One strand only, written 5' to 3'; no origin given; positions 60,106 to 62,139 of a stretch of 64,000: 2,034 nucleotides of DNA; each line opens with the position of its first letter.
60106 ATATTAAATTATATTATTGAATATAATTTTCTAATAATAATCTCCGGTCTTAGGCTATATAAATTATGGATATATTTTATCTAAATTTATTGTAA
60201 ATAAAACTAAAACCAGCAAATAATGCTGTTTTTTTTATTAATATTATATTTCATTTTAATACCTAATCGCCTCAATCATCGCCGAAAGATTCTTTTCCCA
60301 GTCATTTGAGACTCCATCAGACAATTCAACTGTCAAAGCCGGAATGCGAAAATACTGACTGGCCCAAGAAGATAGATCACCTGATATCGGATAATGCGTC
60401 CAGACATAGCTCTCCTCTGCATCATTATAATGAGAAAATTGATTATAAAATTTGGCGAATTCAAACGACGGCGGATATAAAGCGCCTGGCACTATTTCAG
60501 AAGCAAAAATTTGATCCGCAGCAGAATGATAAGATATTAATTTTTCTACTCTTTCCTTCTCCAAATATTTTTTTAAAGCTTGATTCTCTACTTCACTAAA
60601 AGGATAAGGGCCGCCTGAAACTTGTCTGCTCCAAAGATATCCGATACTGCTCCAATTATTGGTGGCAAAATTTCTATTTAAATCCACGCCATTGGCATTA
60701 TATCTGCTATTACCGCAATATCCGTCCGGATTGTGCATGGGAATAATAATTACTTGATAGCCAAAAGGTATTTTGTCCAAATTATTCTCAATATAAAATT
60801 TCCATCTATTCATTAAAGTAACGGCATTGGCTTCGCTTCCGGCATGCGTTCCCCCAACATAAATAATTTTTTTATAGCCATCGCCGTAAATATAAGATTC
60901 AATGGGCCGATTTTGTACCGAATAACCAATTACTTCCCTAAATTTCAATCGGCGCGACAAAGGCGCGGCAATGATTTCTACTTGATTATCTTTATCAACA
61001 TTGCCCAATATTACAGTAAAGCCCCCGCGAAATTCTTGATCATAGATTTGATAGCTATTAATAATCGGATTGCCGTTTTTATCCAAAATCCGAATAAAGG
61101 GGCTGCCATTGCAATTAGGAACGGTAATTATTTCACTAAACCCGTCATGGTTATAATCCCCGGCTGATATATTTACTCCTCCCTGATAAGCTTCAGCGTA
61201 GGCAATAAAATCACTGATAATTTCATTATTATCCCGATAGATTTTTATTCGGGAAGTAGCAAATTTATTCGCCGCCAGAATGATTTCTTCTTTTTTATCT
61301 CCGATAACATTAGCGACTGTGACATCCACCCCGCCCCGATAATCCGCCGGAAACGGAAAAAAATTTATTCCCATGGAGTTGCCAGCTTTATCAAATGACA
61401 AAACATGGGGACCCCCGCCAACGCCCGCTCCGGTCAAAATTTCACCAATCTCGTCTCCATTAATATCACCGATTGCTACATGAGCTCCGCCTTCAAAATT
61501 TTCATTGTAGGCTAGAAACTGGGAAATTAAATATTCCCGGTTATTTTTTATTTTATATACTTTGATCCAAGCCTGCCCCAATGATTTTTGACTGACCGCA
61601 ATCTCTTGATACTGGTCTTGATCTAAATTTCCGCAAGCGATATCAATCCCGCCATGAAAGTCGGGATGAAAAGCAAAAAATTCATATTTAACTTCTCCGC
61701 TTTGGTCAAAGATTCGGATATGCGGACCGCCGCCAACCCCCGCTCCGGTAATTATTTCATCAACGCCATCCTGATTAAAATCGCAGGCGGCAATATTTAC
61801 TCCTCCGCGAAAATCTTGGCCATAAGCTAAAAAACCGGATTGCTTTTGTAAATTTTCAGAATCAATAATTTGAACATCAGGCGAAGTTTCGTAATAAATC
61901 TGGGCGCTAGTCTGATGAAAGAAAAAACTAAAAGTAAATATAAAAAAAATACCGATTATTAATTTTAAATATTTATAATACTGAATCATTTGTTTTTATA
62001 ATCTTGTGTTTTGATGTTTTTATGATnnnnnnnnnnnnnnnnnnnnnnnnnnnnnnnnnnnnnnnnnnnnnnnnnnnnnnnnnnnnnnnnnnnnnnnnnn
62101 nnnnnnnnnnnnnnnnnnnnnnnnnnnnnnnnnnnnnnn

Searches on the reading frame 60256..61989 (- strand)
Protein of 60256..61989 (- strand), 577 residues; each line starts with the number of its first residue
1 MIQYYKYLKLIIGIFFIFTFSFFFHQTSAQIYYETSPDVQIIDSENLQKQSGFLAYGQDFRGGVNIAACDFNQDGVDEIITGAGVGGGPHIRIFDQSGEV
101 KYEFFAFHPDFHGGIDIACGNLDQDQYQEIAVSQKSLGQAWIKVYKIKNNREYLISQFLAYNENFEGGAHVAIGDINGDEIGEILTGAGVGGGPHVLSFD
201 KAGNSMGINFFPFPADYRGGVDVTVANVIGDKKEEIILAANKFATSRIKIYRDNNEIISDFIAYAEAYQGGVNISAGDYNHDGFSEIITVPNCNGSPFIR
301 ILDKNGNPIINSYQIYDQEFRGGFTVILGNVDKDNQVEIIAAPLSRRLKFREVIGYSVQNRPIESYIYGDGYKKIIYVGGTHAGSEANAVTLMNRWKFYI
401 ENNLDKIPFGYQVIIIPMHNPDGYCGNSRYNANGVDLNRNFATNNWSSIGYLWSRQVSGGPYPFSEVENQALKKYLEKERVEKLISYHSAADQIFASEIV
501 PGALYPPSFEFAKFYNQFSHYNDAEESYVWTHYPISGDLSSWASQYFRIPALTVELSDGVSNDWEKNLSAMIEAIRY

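Call 12: search_protein_families(library=pfam, proteins=[window:60256-61989:-], max_evalue=0.0001)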
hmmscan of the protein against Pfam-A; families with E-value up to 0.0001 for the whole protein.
window:60256-61989:- (577 aa): 3 families
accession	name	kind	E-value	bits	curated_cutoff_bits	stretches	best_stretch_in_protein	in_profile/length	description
PF00246.29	Peptidase_M14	-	1.3e-17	64.8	21.6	1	353-559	20-264/286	Zinc carboxypeptidase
PF13517.12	FG-GAP_3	-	4.2e-12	46.9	26.9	0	230-288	4-60/61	FG-GAP-like repeat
PF01839.29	FG-GAP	-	4.1e-10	39.7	22.1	0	63-87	2-26/37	FG-GAP repeat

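Call 14: find_encoding_contigs(protein=window:60256-61989:-, flank=10000, max_places=4)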
Protein window:60256-61989:- (577 aa): 1 contig read that carries it; 1 place shown.
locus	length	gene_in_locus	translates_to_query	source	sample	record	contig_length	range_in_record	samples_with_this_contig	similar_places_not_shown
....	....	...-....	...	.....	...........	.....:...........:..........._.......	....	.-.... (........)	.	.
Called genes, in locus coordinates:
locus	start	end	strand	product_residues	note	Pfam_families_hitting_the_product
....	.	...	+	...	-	?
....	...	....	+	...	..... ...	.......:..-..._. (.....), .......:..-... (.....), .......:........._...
